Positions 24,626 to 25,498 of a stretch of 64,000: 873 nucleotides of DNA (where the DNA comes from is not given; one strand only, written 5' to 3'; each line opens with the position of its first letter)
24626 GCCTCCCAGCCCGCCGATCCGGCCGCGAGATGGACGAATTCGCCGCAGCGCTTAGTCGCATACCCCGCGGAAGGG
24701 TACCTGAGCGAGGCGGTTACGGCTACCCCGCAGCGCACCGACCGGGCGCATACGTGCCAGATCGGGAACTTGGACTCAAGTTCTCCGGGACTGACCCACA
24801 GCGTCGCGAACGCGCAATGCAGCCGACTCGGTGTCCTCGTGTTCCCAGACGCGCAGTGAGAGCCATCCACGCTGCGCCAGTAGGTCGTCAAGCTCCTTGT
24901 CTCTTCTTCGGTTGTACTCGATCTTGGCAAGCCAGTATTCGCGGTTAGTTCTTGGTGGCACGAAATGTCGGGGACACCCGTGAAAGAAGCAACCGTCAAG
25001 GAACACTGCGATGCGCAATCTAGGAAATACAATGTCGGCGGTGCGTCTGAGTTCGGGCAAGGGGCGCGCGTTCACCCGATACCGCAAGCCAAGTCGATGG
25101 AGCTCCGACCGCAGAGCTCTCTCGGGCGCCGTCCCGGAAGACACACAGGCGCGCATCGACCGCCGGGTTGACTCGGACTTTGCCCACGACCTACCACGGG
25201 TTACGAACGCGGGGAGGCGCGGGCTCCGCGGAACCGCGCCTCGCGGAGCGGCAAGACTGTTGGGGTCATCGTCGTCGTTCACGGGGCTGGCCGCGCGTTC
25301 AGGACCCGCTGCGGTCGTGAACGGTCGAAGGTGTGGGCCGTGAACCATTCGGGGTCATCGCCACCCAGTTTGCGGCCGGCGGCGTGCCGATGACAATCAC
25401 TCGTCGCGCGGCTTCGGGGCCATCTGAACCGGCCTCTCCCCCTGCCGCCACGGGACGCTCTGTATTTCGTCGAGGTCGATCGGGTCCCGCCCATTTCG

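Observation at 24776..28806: Vsr - Dcm - 393-aa candidate nuclease - coupled 164-aa Cys-rich ORF: possible complete type II R-M system with an uncharacterised R component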

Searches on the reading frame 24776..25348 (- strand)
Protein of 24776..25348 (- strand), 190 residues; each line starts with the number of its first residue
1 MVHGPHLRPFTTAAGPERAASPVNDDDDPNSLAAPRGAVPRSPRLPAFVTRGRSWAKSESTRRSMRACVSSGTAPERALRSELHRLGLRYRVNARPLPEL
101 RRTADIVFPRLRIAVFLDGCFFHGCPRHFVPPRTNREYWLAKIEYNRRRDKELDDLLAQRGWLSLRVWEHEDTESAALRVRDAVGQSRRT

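Call 3: search_protein_families(library=pfam, proteins=[window:24776-25348:-], max_evalue=0.1)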
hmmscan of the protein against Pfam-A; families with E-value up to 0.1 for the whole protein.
window:24776-25348:- (190 aa): 2 families
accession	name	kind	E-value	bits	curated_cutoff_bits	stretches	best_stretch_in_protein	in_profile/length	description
PF03852.21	Vsr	-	2e-14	53.7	27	1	62-124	10-69/74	DNA mismatch endonuclease Vsr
PF05350.17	GSK-3_bind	-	0.02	14.8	25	1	26-96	57-124/238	Glycogen synthase kinase-3 binding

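Call 5: search_protein_families(library=padloc, proteins=[window:24776-25348:-], max_evalue=0.1)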
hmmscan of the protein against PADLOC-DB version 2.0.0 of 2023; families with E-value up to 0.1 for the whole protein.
window:24776-25348:- (190 aa): 1 family
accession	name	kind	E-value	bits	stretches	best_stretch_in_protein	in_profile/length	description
PDLC03397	Vsr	-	5e-14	50.7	1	62-170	11-117/156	Type II nicking endonuclease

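Call 6: search_protein_families(library=ncbifam, proteins=[window:24776-25348:-], max_evalue=0.1)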
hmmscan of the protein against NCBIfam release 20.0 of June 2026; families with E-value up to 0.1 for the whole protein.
window:24776-25348:- (190 aa): 1 family
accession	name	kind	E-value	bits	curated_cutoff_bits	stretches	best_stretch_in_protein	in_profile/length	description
TIGR00632.1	vsr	subfamily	2.3e-34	118.2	97.85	1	59-171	8-119/119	DNA mismatch endonuclease Vsr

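Call 30: search_solved_structures(query=window:24776-25348:-, max_evalue=0.001, show_alignments=1)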
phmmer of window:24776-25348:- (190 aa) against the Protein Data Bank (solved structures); distinct sequences matched with E-value up to 0.001: 3.
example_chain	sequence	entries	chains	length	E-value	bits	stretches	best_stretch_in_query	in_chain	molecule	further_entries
1cw0_A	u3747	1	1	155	3.3e-13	53.1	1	62-169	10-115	PROTEIN (DNA MISMATCH ENDONUCLEASE)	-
1vsr_A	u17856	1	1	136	1.4e-10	44.5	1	73-169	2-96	PROTEIN (VSR ENDONUCLEASE)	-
1odg_A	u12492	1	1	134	5.6e-10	42.6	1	76-169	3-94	DNA MISMATCH ENDONUCLEASE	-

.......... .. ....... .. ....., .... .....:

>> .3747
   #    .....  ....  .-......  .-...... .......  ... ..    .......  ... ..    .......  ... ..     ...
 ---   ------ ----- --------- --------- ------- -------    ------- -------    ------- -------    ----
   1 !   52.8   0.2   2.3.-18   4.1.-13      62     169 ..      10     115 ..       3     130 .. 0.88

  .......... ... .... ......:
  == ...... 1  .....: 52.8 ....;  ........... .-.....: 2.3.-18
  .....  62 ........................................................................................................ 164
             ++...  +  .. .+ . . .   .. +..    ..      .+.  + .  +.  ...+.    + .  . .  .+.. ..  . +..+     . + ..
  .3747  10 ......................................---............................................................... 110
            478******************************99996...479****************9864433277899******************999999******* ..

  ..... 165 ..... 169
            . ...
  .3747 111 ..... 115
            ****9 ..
